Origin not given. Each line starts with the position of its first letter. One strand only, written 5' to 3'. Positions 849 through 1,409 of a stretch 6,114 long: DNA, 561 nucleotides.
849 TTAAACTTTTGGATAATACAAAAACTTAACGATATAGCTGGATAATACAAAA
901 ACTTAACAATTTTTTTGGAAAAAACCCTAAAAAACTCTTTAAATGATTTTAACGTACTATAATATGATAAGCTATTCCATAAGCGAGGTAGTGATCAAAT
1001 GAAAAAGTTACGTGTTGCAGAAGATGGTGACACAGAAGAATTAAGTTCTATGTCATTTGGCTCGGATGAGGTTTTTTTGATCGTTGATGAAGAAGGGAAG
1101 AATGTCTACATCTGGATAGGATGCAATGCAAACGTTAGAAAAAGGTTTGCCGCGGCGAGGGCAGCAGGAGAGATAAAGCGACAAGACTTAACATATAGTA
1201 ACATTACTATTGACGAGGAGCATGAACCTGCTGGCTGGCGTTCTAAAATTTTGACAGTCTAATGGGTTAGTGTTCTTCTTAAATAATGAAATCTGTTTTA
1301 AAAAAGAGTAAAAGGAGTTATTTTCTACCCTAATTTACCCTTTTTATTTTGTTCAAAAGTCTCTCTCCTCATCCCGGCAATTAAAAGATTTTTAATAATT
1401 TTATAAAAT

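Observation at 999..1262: Stand-alone minimal (87 aa) gelsolin-domain protein: eukaryotic signature protein and candidate actin regulator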

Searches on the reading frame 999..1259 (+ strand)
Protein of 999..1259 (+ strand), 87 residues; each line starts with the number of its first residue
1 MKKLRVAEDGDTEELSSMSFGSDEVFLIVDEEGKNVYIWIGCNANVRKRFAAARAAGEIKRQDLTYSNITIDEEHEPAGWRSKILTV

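Call 3: search_protein_families(library=pfam, proteins=[window:999-1259:+], max_evalue=1)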
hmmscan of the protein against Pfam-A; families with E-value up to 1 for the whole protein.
window:999-1259:+ (87 aa): 3 families
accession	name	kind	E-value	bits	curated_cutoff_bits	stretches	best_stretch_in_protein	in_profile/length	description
PF00626.27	Gelsolin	-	0.00012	22.2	21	1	13-77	8-72/76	Gelsolin repeat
PF11811.13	DUF3331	-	0.076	13.7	25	1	38-67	42-69/91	Domain of unknown function (DUF3331)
PF25466.1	MPK1_gelsolin_C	-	0.11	13.1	27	1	19-59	15-62/105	MPK1 gelsolin domain C-terminal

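Call 4: search_solved_structures(query=window:999-1259:+, max_evalue=10, show_alignments=3)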
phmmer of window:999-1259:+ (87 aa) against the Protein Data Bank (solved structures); distinct sequences matched with E-value up to 10: 36.
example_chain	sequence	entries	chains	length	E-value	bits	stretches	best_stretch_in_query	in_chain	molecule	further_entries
7whg_G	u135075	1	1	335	7.6e-07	32.5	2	4-76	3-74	Lokiarchaeota gelsolin (2DGel)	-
5a1k_A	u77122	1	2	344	1.4e-06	31.7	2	14-70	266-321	ADSEVERIN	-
6jeg_A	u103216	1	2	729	1.5e-06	31.6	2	18-59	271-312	Gelsolin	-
8vkh_G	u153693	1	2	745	2e-06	31.1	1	18-59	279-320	Gelsolin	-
6q9z_A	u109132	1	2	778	2e-06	31.1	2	18-59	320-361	Gelsolin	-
8viz_G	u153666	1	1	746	2.1e-06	31.1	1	18-59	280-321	Gelsolin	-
7p2b_A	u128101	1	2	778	2.6e-06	30.8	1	18-59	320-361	Gelsolin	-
3ffn_A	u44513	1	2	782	2.6e-06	30.8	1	18-59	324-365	Gelsolin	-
6jco_A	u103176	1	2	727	3.1e-06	30.6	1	18-59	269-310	Gelsolin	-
6jeh_A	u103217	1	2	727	3.7e-06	30.3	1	18-59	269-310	Gelsolin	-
6q9r_A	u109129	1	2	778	4.3e-06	30.1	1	18-59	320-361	Gelsolin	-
6qbf_A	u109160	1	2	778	4.4e-06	30.1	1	18-59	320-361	Gelsolin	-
1d0n_A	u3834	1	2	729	4.8e-06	29.9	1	19-59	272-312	HORSE PLASMA GELSOLIN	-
2fgh_A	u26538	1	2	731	4.9e-06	29.9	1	19-59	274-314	gelsolin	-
7c2g_G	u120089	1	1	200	1.1e-05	28.8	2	14-81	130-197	2DGel3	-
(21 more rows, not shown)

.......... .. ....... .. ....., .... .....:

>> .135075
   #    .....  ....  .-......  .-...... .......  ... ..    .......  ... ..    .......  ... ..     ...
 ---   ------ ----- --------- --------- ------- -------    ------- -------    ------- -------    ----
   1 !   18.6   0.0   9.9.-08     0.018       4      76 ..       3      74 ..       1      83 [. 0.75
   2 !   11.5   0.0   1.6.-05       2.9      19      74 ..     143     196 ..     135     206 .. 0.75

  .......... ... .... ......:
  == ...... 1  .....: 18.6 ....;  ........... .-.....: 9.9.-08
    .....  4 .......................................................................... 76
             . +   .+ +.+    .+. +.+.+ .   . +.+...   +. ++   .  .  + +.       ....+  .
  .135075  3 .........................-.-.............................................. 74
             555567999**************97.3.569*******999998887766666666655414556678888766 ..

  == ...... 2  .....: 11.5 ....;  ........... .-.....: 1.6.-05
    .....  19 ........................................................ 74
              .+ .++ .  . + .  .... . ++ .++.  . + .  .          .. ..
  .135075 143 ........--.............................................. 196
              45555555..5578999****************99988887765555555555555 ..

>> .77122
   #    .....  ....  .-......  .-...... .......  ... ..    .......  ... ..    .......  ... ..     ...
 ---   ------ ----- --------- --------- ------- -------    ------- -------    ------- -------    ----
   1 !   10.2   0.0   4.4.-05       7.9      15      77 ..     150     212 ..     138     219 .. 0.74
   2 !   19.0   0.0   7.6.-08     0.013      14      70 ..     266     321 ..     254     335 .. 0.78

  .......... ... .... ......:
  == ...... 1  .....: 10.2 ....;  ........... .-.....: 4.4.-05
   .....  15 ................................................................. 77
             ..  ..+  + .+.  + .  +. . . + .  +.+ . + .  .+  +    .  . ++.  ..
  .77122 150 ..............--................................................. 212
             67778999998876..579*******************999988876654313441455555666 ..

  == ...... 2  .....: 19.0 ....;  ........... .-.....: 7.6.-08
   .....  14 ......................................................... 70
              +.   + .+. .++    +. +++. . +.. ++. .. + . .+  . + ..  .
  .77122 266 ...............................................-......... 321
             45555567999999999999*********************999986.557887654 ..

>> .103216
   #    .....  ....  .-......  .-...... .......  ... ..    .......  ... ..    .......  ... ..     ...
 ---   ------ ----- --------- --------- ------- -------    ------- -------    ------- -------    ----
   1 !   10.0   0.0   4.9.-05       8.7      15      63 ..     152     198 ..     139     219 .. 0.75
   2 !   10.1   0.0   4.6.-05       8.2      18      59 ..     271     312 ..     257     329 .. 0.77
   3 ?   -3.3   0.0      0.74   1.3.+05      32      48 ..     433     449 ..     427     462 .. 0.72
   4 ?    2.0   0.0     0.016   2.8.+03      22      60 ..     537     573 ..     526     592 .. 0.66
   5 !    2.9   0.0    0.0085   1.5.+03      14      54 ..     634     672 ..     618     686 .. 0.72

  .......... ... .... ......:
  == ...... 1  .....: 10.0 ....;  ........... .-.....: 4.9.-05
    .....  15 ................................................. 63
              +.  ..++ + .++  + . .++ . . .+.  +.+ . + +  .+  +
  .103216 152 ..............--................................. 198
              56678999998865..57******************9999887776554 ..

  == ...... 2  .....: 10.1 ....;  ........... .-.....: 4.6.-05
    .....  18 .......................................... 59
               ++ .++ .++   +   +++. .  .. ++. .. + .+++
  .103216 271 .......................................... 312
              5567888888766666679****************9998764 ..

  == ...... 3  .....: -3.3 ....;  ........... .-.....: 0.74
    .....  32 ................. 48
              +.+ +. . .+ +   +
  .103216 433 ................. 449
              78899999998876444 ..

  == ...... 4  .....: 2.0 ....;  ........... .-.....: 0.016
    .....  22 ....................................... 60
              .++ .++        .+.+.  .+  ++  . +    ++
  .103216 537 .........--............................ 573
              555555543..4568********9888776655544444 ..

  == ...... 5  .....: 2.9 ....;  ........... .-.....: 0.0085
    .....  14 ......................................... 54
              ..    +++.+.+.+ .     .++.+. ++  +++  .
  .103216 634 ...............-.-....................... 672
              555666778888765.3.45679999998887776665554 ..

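Call 8: find_homologous_proteins(query=window:999-1259:+, max_evalue=0.001)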
Query window:999-1259:+ (87 aa): 1 proteins with E <= 0.001 among 1 candidates.
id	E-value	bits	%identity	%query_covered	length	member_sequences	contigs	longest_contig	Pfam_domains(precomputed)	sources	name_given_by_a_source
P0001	2.9e-43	163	86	100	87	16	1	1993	-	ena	-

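Call 15: search_protein_representatives(protein=window:999-1259:+)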
Query: 87 residues. Proteins with E-value up to 0.001 (for the whole library): 114; up to 1e-10: 6; up to 1e-30: 1. The best 114 are listed.
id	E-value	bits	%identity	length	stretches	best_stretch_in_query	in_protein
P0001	9.2e-44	162.9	86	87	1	1-87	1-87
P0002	6.8e-18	80.5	31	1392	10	9-60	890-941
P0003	2.0e-17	79.0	39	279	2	12-81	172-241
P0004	1.6e-16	76.2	38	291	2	18-85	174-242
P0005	5.4e-14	68.1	33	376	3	18-81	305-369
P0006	2.8e-13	65.8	45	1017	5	68-85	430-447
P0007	4.8e-10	55.5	38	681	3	18-81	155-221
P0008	5.9e-10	55.2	32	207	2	18-80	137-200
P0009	3.8e-09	52.6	33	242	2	16-76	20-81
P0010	4.9e-09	52.3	41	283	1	4-83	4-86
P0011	1.9e-08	50.4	30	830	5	18-63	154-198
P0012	2.4e-08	50.1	39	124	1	2-75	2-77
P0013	2.6e-08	50.0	35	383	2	2-67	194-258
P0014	3.4e-08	49.6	30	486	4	20-76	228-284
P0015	5.2e-08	49.0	33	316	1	1-81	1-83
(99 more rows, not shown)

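Call 20: search_solved_structures(query=A1, max_evalue=0.01, show_alignments=4)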
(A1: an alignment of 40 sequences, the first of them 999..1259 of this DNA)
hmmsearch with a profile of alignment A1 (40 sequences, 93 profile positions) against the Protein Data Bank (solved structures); distinct sequences matched with E-value up to 0.01: 33.
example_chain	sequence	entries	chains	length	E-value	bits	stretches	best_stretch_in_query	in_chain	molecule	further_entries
9jus_v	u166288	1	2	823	7.4e-20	73.6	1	4-90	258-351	villin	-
7c2h_G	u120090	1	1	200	1.6e-19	72.5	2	4-87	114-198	2DGel3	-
7whg_G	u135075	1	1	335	2e-19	72.2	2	10-89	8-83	Lokiarchaeota gelsolin (2DGel)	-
7c2g_G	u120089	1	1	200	3.2e-17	65.2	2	3-87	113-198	2DGel3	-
7c2f_B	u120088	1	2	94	4.4e-17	64.7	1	1-90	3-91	Gelsolin-like domain-containing protein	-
7whf_G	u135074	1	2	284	2.7e-16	62.2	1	9-90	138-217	Heimdallarchaeota Gelsolin domain-containing protein 2DGel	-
6jeh_A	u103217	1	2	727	1.6e-11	46.9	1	17-88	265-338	Gelsolin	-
6jeg_A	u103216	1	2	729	2.8e-11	46.1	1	17-88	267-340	Gelsolin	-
6jco_A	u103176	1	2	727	3.2e-11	45.9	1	17-88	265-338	Gelsolin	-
1d0n_A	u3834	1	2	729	3.4e-11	45.8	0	17-88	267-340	HORSE PLASMA GELSOLIN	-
2fgh_A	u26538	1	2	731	3.5e-11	45.8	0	17-88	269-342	gelsolin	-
6q9r_A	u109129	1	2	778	3.8e-11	45.7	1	17-88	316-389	Gelsolin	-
8vkh_G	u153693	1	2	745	4.2e-11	45.6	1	17-88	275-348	Gelsolin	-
6q9z_A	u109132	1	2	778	4.2e-11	45.6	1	17-88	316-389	Gelsolin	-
8viz_G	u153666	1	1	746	4.2e-11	45.5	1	17-88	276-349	Gelsolin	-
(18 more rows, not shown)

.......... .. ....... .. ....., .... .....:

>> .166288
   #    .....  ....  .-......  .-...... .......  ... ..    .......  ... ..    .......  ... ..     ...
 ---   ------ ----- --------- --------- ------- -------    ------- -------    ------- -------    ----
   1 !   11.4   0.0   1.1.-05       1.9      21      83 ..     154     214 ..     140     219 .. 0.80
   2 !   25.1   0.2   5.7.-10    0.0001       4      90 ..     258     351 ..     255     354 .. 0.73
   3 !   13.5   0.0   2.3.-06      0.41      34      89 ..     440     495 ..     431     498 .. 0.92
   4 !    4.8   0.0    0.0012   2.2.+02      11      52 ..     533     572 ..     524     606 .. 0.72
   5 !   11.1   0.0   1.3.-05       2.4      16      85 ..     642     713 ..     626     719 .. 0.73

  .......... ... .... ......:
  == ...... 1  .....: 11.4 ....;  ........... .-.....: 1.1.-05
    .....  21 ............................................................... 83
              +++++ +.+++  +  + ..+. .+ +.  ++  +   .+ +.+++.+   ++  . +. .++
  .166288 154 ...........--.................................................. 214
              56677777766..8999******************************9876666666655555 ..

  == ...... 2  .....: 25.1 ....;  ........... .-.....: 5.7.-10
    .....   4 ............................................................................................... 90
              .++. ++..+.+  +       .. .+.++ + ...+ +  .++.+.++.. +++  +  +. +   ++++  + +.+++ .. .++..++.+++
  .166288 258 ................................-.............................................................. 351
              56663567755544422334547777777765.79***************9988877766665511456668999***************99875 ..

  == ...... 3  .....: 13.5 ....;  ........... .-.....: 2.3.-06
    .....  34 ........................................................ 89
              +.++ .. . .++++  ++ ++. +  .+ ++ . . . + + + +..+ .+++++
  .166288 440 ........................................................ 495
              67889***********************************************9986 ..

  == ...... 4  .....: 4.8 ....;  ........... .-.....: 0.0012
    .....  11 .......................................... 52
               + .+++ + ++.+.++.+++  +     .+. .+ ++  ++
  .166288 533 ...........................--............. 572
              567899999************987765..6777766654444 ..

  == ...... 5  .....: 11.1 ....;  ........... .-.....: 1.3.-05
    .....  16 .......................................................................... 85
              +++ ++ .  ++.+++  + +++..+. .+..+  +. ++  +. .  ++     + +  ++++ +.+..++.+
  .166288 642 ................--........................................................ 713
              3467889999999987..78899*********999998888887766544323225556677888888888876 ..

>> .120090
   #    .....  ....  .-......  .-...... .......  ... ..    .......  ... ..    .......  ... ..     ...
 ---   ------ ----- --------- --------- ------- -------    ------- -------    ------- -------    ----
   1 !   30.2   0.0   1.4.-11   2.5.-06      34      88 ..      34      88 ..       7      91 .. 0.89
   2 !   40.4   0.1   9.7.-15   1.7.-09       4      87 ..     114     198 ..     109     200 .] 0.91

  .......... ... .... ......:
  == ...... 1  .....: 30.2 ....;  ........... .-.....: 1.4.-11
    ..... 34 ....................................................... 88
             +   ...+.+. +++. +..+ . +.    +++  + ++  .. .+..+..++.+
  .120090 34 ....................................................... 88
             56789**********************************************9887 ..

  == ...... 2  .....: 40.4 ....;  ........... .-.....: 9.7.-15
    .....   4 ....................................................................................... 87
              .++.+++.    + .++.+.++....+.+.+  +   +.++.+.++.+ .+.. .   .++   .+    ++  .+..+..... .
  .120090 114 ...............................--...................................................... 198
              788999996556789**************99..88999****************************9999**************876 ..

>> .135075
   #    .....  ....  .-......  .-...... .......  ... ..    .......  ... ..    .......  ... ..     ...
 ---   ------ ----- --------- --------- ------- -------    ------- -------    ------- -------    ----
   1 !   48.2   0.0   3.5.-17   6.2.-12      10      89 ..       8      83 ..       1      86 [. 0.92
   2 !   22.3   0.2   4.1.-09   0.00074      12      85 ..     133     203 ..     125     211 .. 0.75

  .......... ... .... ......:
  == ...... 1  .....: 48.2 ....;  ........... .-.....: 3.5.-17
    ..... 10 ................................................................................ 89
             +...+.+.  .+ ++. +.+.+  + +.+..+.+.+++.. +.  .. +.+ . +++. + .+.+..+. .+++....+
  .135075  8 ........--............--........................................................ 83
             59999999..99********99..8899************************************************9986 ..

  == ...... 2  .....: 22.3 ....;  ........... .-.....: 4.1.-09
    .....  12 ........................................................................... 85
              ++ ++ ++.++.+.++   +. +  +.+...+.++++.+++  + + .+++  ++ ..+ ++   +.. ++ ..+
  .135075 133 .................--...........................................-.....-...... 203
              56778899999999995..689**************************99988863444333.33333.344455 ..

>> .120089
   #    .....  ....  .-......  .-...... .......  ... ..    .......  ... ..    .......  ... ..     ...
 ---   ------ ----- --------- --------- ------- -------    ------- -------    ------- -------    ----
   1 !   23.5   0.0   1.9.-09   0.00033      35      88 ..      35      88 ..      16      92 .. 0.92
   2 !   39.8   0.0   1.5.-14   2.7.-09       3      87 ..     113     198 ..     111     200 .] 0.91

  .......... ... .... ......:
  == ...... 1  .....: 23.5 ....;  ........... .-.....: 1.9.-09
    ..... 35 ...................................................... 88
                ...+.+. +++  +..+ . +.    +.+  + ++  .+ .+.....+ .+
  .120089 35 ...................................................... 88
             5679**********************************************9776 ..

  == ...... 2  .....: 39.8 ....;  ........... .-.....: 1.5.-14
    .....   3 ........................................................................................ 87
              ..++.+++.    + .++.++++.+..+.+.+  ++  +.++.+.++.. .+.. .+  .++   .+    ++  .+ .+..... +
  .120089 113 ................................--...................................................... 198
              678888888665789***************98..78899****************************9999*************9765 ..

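Call 22: predict_structure(alignment_id=A1)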
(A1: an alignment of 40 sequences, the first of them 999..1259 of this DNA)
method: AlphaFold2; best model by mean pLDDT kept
length: 87 residues; sequences in the alignment: 40
mean_pLDDT: 86.9   pTM: 0.72
mean pLDDT of the five models: 86.9, 85.8, 85.8, 85.1, 81.9
residues with pLDDT >= 90: 27; 70-90: 59; 50-70: 1; < 50: 0
segments of 3 or more residues with pLDDT < 50: none
pLDDT, mean of each block of 10 residues (from residue 1): 88 85 90 90 90 88 85 85 78
secondary structure, 60 per line:
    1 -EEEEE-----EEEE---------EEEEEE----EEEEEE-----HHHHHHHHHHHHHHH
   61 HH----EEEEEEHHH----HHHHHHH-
elements in order: E2-6 E12-15 E25-30 E35-40 H46-62 E67-72 H80-86

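Call 25: fold_search(model_id=the predicted structure, library=pdb)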
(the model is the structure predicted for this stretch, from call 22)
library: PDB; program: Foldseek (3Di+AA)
matches with E <= 10: 500; with E <= 0.001: 106
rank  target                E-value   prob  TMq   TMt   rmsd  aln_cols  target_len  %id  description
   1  7c2f_B                9.0e-08  1.00  0.83  0.82   1.8        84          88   21  Crystal Structure of the Thorarchaeota ProGel/rabbit actin complex (released 2020-08-05)
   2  7c2h_G                2.6e-06  1.00  0.81  0.38   1.7        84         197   21  Crystal Structure of the Thorarchaeota 2DGel3/rabbit actin complex (released 2020-08-05)
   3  7whf_G                7.3e-06  1.00  0.78  0.32   3.3        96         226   25  Heimdallarchaeota gelsolin (2DGel) bound to rabbit actin (released 2022-09-21)
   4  7whf_C                9.5e-06  1.00  0.76  0.31   3.5        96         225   25  Heimdallarchaeota gelsolin (2DGel) bound to rabbit actin (released 2022-09-21)
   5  7c2g_G                1.1e-05  1.00  0.79  0.37   1.9        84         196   20  Crystal Structure of the Thorarchaeota 2DGel/rabbit actin complex (released 2020-08-05)
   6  5a1m                  1.3e-05  1.00  0.77  0.65   2.7        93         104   22  Crystal structure of calcium-bound human adseverin domain A3 (released 2015-09-16)
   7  6lje_A                2.1e-05  1.00  0.77  0.68   2.8        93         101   15  Crystal structure of gelsolin G3 domain (calcium and magnesium condition) (released 2020-01-01)
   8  9jus_v                2.9e-05  1.00  0.72  0.09   3.6        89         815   22  Structure of villin bound to an actin trimer (released 2025-10-08)
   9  5fae                  3.1e-05  1.00  0.71  0.59   3.5        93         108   18  N184K pathological variant of gelsolin domain 2 (trigonal form) (released 2016-10-05)
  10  3fg7_A                3.3e-05  1.00  0.72  0.61   2.8        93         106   22  The crystal structure of villin domain 6 (released 2009-07-07)
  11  9jus_V                4.6e-05  1.00  0.70  0.09   3.4        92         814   20  Structure of villin bound to an actin trimer (released 2025-10-08)
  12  2fh1_C                5.2e-05  1.00  0.75  0.23   2.9        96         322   16  C-terminal half of gelsolin soaked in low calcium at pH 4.5 (released 2006-06-13)
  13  9jvt_V                5.2e-05  1.00  0.74  0.19   3.9        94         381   20  Structure of the C-terminal 4 domains (V4-V6-HP) villin bound to an actin (released 2025-10-15)
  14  4pkg_G                5.6e-05  1.00  0.72  0.39   4.1        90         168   13  Complex of ATP-actin With the N-terminal Actin-Binding Domain of Tropomodulin (released 2014-07-30)
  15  9jvt_v                6.4e-05  1.00  0.73  0.16   4.2        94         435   20  Structure of the C-terminal 4 domains (V4-V6-HP) villin bound to an actin (released 2025-10-15)
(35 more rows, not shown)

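Call 30: find_related_loci(query=window:999-1259:+, collection=genome_contigs, flank=5000)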
Query window:999-1259:+ (87 aa) in genome_contigs; peptide patterns used: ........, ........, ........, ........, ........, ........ (x = any residue, [..] = any of these).
192 stretches matched a pattern, but none encodes a relative of the query by tblastn (E <= 1e-3).
